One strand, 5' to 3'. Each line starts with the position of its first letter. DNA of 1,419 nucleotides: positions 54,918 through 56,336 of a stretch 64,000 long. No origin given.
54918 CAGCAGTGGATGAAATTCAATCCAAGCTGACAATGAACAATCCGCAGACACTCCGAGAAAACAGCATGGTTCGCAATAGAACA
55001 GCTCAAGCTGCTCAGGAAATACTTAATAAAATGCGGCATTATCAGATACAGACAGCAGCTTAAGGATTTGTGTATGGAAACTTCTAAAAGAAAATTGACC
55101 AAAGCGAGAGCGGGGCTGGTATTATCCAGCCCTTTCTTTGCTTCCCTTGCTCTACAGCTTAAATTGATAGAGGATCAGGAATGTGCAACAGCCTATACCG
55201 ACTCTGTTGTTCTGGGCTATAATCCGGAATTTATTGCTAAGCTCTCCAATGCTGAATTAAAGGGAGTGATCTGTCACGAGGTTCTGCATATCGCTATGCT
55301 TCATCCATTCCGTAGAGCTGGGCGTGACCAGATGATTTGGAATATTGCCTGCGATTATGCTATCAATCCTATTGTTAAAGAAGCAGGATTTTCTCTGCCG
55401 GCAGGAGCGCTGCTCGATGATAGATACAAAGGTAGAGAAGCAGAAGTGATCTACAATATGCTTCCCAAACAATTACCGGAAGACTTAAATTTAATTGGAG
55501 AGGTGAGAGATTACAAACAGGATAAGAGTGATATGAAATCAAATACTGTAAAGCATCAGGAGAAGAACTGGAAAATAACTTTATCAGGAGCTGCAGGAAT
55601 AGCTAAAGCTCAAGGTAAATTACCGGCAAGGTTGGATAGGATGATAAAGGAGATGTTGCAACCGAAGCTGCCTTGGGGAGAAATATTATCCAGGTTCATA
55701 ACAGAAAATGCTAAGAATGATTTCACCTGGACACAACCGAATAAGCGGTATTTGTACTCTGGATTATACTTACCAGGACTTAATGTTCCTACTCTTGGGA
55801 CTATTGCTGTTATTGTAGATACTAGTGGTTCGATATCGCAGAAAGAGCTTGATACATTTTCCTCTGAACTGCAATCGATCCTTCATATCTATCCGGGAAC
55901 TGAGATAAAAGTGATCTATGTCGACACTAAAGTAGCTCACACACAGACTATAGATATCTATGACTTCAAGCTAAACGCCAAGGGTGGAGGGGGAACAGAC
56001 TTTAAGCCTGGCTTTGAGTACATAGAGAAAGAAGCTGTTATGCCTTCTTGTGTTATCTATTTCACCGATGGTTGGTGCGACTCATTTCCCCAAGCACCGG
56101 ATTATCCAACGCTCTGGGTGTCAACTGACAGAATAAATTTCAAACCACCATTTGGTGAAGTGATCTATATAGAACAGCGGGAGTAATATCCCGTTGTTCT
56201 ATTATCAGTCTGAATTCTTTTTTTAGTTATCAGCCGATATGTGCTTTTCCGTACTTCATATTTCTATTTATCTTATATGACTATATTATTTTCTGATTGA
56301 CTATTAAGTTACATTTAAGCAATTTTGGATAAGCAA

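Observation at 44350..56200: About 11.8 kb phage-derived island with no integrase, capsid, tail or lysis genes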

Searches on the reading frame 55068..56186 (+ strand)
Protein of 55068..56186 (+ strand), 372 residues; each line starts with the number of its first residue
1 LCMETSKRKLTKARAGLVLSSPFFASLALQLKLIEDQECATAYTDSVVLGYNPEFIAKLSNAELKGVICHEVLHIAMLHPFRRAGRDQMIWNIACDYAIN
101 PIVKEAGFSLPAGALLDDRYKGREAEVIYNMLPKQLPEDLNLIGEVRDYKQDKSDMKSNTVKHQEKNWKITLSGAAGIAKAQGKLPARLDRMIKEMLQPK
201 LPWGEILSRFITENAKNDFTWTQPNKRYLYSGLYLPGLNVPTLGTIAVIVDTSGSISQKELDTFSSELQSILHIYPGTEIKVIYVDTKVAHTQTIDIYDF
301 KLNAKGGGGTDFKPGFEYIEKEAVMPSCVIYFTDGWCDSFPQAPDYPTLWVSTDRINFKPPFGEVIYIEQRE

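Call 5: search_protein_families(library=pfam, proteins=[window:55068-56186:+], max_evalue=0.01)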
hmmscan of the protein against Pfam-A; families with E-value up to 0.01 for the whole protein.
window:55068-56186:+ (372 aa): 5 families
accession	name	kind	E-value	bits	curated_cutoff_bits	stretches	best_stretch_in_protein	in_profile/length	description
PF13203.12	DUF2201_N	-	5.3e-51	174.2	23.2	1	7-238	3-270/271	Putative metallopeptidase domain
PF09967.15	DUF2201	-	8e-29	100.7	26.4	1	246-369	1-123/123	VWA-like domain (DUF2201)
PF01435.24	Peptidase_M48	-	0.0033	17.7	20.3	1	54-90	54-91/186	Peptidase family M48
PF13519.12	VWA_2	-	0.0094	17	27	0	247-335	2-106/107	von Willebrand factor type A domain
PF10263.15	SprT-like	-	0.0098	16.2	25.6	0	47-81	44-78/108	SprT-like family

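Call 7: search_protein_families(library=phrogs, proteins=[window:55068-56186:+], max_evalue=0.001)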
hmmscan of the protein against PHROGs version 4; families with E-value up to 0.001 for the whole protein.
window:55068-56186:+ (372 aa): 2 families
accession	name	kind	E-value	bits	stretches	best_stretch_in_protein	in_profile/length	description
phrog_1314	-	DNA, RNA and nucleotide metabolism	3.2e-105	353.4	1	5-370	10-392/394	HNH endonuclease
phrog_30358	-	unknown function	1.7e-17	65.1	1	180-369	10-200/204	-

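Call 11: search_dna_similar(query=window:55068-56186:+, collection=phages, mode=protein, max_rows=25)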
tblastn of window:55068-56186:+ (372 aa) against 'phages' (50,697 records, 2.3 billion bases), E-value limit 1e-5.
Records with a match: 789; places in all: 789; records where one place covers at least 80% of the query: 777.
Best place of each record, by identity: <60% 789.
By first word of the organism name: Escherichia 214; Pseudomonas 112; Vibrio 98; Klebsiella 70; Erwinia 35; Salmonella 33; Rhizobium 20; Pectobacterium 19; Achromobacter 17; Campylobacter 16; and 42 more.
By host as written in the record: - 112; Escherichia coli 75; Pseudomonas aeruginosa 42; Klebsiella pneumoniae 31; Pseudomonas aeruginosa PAO1 16; Campylobacter jejuni 15; Escherichia coli K-12 14; Achromobacter xylosoxidans I2BC 12; and 219 more.
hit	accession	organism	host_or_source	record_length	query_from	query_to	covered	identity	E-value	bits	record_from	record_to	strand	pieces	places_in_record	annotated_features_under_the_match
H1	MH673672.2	Thermus phage phiFa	Thermus thermophilus HB27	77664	7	370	98%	34.7%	9e-52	191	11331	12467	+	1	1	hypothetical protein (x2)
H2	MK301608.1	Vibrio virus vB_VspP_SBP1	Vibrio sp. SCSIO30225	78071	10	369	97%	35.0%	3e-60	215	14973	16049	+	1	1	metallopeptidase | hypothetical protein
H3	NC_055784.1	Vibrio virus vB_VspP_SBP1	Vibrio sp. SCSIO30225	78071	10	369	97%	35.0%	3e-60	215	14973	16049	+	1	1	HNH endonuclease | hypothetical protein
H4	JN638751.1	Bacillus phage G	Bacillus megaterium str. ATCC 43725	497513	9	371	98%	33.6%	8e-61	217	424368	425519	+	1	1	576: gp576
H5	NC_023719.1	Bacillus phage G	Bacillus megaterium str. ATCC 43725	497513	9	371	98%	33.6%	8e-61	217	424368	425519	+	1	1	576: HNH endonuclease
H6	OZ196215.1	Vibrio phage D520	Seawater and oysters mix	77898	10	372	98%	33.2%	1e-53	196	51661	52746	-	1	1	HNH endonuclease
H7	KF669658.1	Acinetobacter phage Presley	Acinetobacter baumannii M2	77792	4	369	98%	32.7%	2e-52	193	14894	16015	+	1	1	hypothetical protein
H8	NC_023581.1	Acinetobacter phage Presley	Acinetobacter baumannii M2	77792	4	369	98%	32.7%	2e-52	193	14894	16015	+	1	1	HNH endonuclease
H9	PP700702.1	Erwinia phage MIF8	Erwinia sp. TAC1.XII.93.8 (de Vries et ...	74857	8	366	97%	33.2%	3e-51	189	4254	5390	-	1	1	hypothetical protein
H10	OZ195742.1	Vibrio phage D505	Seawater and oysters mix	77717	10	372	98%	32.6%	8e-54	197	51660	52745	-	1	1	HNH endonuclease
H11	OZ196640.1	Vibrio phage D517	Seawater and oysters mix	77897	10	372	98%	32.6%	8e-54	197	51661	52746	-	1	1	HNH endonuclease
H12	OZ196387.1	Vibrio phage D491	Seawater and oysters mix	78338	10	372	98%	32.6%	8e-54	197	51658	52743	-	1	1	HNH endonuclease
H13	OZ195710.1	Vibrio phage D497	Seawater and oysters mix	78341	10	372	98%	32.6%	8e-54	197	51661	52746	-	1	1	HNH endonuclease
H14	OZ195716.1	Vibrio phage D502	Seawater and oysters mix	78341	10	372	98%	32.6%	8e-54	197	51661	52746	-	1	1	HNH endonuclease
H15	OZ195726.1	Vibrio phage D474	Seawater and oysters mix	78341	10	372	98%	32.6%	8e-54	197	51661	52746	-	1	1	HNH endonuclease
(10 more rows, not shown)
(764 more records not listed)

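Call 58: find_related_loci(query=A3, collection=metagenome_contigs, flank=10000)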
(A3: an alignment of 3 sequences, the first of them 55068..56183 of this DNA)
Query A3 (372 aa) in metagenome_contigs; peptide patterns used: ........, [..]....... (x = any residue, [..] = any of these).
179 stretches matched a pattern; 94 encode a relative of the query (tblastn E <= 1e-3); the best 80 are kept; 80 distinct loci.
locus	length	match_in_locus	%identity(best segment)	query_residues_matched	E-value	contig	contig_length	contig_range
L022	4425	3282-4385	85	3-371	0e+0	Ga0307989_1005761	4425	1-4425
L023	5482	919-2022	85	3-371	0e+0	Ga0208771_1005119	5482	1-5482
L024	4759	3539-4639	85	3-372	0e+0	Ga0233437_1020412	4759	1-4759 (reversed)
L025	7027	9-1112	84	3-371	0e+0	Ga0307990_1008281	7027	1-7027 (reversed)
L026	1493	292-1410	78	1-371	0e+0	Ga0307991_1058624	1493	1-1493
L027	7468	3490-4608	74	3-372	0e+0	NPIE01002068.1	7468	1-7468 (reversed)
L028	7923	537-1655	74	3-372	0e+0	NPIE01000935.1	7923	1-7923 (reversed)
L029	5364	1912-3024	74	7-372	0e+0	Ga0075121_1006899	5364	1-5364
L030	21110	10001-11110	72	1-369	0e+0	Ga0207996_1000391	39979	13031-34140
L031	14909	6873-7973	72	5-369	0e+0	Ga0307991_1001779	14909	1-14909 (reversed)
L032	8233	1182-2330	65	3-371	2e-171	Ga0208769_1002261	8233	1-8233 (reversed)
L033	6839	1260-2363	61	2-368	2e-153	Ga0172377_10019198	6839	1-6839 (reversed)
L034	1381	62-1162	58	5-368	4e-163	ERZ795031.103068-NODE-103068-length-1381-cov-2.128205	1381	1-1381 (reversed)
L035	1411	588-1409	74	7-275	2e-141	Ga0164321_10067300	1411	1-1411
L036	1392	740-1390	84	3-220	8e-130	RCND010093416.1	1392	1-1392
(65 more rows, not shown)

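Call 61: search_protein_families(library=pfam, proteins=[L030:3-1391:-, L030:1318-2025:-, L030:3484-4035:-, L030:4705-5235:+, L030:5367-6248:+, L030:11579-12811:+, L030:13441-14295:+, L030:15094-16794:+, L030:17151-18989:+], max_evalue=0.001)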
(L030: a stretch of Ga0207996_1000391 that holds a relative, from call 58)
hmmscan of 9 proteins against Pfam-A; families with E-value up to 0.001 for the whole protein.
L030:3-1391:- (463 aa): 0 families

L030:1318-2025:- (235 aa): 1 family
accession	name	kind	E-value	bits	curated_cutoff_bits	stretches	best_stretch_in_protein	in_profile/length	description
PF09651.16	Cas_APE2256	-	3.8e-11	43.4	24.8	1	65-207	2-131/136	CRISPR-associated protein (Cas_APE2256)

L030:3484-4035:- (183 aa): 0 families

L030:4705-5235:+ (176 aa): 0 families

L030:5367-6248:+ (293 aa): 1 family
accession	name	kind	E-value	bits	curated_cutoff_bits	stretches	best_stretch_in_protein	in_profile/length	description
PF00589.27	Phage_integrase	-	6.7e-22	78.5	27.1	1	120-276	2-169/172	Phage integrase family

L030:11579-12811:+ (410 aa): 5 families
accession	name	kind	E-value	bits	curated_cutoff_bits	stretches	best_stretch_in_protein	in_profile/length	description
PF13519.12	VWA_2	-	2.2e-17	64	27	1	36-132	2-106/107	von Willebrand factor type A domain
PF00092.34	VWA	-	2.1e-14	54.6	23.8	1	36-193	3-173/174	von Willebrand factor type A domain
PF08308.17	PEGA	-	3.1e-11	43.4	20.8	1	211-250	3-42/71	PEGA domain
PF13768.12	VWA_3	-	0.00023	21.7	27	1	34-178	2-152/155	von Willebrand factor type A domain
PF05762.20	VWA_CoxE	-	0.00024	21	26.4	1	34-140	58-167/222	VWA domain containing CoxE-like protein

L030:13441-14295:+ (284 aa): 0 families

L030:15094-16794:+ (566 aa): 6 families
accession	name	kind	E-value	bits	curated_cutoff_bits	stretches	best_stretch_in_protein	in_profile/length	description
PF00069.31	Pkinase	-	2.5e-56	191.4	31.7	1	73-318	1-252/263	Protein kinase domain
PF07714.23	PK_Tyr_Ser-Thr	-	1.1e-45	156.5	23.1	1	74-319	2-250/258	Protein tyrosine and serine/threonine kinase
PF13240.11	Zn_Ribbon_1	-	3.6e-07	30.2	25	1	5-27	1-23/23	zinc-ribbon domain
PF03109.22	ABC1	-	7.5e-07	29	22.9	1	145-226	142-220/244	ABC1 atypical kinase-like domain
PF12773.13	DZR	-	4.5e-05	24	27.3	1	6-28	1-23/45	Double zinc ribbon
PF14803.11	Zn_ribbon_Nudix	-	9.8e-05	22.6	25.6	0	18-36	1-19/34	Nudix N-terminal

L030:17151-18989:+ (612 aa): 3 families
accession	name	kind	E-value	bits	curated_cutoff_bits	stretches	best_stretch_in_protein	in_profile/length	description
PF00069.31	Pkinase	-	2e-53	181.9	31.7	1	79-321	1-252/263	Protein kinase domain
PF07714.23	PK_Tyr_Ser-Thr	-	5.2e-38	131.2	23.1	1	80-328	2-255/258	Protein tyrosine and serine/threonine kinase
PF03109.22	ABC1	-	7.4e-07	29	22.9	1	150-233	141-221/244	ABC1 atypical kinase-like domain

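Call 72: search_solved_structures(query=window:55068-56183:+, max_evalue=1)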
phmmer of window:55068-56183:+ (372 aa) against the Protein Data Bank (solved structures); distinct sequences matched with E-value up to 1: 0.

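Call 76: search_protein_families(library=pfam, proteins=[L023:2204-3112:+, L023:3667-4671:-, L025:5040-5597:+, L027:4821-6212:-, L027:6237-7457:-, L028:1751-2944:-, L032:2585-3565:+, L033:5277-6662:+, L031:9999-12254:+, L031:2229-3110:+], max_evalue=0.001)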
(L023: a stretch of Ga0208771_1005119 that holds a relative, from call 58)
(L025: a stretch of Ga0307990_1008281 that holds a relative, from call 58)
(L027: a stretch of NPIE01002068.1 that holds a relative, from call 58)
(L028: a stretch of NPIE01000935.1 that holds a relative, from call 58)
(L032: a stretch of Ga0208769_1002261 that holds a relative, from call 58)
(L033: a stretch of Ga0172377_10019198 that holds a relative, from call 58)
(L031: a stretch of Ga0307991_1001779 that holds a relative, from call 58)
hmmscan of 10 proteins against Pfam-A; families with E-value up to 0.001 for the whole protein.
L023:2204-3112:+ (302 aa): 0 families

L023:3667-4671:- (334 aa): 2 families
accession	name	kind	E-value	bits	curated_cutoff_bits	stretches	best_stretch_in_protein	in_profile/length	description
PF00665.32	rve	-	1.1e-20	74.2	32.6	1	119-218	2-100/102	Integrase core domain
PF13683.12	rve_3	-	7.2e-15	54.9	26.5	1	209-274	2-67/67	Integrase core domain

L025:5040-5597:+ (185 aa): 7 families
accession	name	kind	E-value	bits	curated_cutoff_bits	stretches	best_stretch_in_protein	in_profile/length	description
PF00239.26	Resolvase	-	5.7e-47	159.9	23.3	1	6-138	2-144/145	Resolvase, N terminal domain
PF02796.21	HTH_7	-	3.9e-10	40.1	23.8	1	141-182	1-41/45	Helix-turn-helix domain of resolvase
PF13551.12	HTH_29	-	1.4e-06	28.7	28.1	1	151-184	2-34/64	Winged helix-turn helix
PF00440.29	TetR_N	-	5.2e-05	23.4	24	1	160-182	14-36/47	Bacterial regulatory proteins, tetR family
PF13309.12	HTH_22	-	9.7e-05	22.8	29.6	0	162-184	41-63/63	HTH domain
PF13384.12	HTH_23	-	0.00041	20.5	24.6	0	154-184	11-39/50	Homeodomain-like domain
PF19776.5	DUF6262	-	0.0005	20.7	29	0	144-181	15-52/110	Family of unknown function (DUF6262)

L027:4821-6212:- (463 aa): 11 families
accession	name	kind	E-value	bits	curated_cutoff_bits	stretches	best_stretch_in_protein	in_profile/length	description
PF00158.32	Sigma54_activat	-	2.4e-60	203.5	20.2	1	151-313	1-164/168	Sigma-54 interaction domain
PF14532.12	Sigma54_activ_2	-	1.6e-18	67.7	25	1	152-321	1-138/138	Sigma-54 interaction domain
PF00072.30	Response_reg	-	6.1e-17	62.2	30.2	1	4-109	1-103/111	Response regulator receiver domain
PF25601.1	AAA_lid_14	-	5e-14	52.3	27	1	322-402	1-79/87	AAA+ ATPase lid domain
PF02954.25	HTH_8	-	1.9e-10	40.7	22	1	422-461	3-42/42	Bacterial regulatory protein, Fis family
PF07728.20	AAA_5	-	2e-06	28.3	22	1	174-296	1-127/139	AAA domain (dynein-related subfamily)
PF07724.20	AAA_2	-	2.7e-05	24.7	27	1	174-303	5-136/166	AAA domain (Cdc48 subfamily)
PF01078.27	Mg_chelatase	-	6.8e-05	22.8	20.3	0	232-280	95-143/207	Magnesium chelatase, subunit ChlI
PF13245.12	AAA_19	-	0.00044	20.9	25.1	0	174-283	13-131/134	AAA domain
PF05043.19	Mga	-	0.00061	20.8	21.1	0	429-462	22-55/87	Mga helix-turn-helix domain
PF00493.29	MCM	-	0.00063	19.4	23.3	0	171-276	56-154/224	MCM P-loop domain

L027:6237-7457:- (406 aa): 2 families
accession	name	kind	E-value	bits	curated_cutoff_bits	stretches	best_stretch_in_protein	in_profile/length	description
PF14501.12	HATPase_c_5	-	2.6e-12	47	22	1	311-404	8-101/102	GHKL domain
PF02518.31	HATPase_c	-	1.8e-07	32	26.4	1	306-394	3-96/111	Histidine kinase-, DNA gyrase B-, and HSP90-like ATPase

L028:1751-2944:- (397 aa): 2 families
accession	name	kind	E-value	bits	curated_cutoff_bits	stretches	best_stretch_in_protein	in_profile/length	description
PF13635.12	DUF4143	-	5.9e-51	172.8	28.1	1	173-331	1-159/160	Domain of unknown function (DUF4143)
PF13173.12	AAA_14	-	3.1e-24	85.9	27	1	18-133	3-128/129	AAA domain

L032:2585-3565:+ (326 aa): 2 families
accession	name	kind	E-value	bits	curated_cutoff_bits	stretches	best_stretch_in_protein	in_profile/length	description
PF12218.14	End_N_terminal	-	1.1e-06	28.7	26.3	0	117-134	36-53/67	N terminal extension of bacteriophage endosialidase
PF19219.5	CoV_NSP15_N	-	0.00047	20.8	27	0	36-47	46-57/61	Coronavirus replicase NSP15, N-terminal oligomerisation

L033:5277-6662:+ (461 aa): 2 families
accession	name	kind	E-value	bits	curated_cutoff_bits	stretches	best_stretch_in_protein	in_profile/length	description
PF02811.25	PHP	-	2.4e-46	158.5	26.4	1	5-168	1-164/164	PHP domain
PF07733.18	DNA_pol3_alpha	-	1.5e-05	25.2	23.9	1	308-447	108-252/260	Bacterial DNA polymerase III alpha NTPase domain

L031:9999-12254:+ (751 aa): 0 families

L031:2229-3110:+ (293 aa): 1 family
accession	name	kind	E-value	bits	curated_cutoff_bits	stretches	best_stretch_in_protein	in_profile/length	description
PF00589.27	Phage_integrase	-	7.2e-25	88.2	27.1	1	120-276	2-169/172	Phage integrase family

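Call 77: search_protein_families(library=padloc, proteins=[window:55068-56186:+, L030:7214-7570:+, L030:9513-10004:+], max_evalue=0.01)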
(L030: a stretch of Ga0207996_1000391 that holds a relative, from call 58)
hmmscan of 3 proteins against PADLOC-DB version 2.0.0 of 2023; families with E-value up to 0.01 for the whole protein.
window:55068-56186:+ (372 aa): 0 families

L030:7214-7570:+ (118 aa): 0 families

L030:9513-10004:+ (163 aa): 0 families
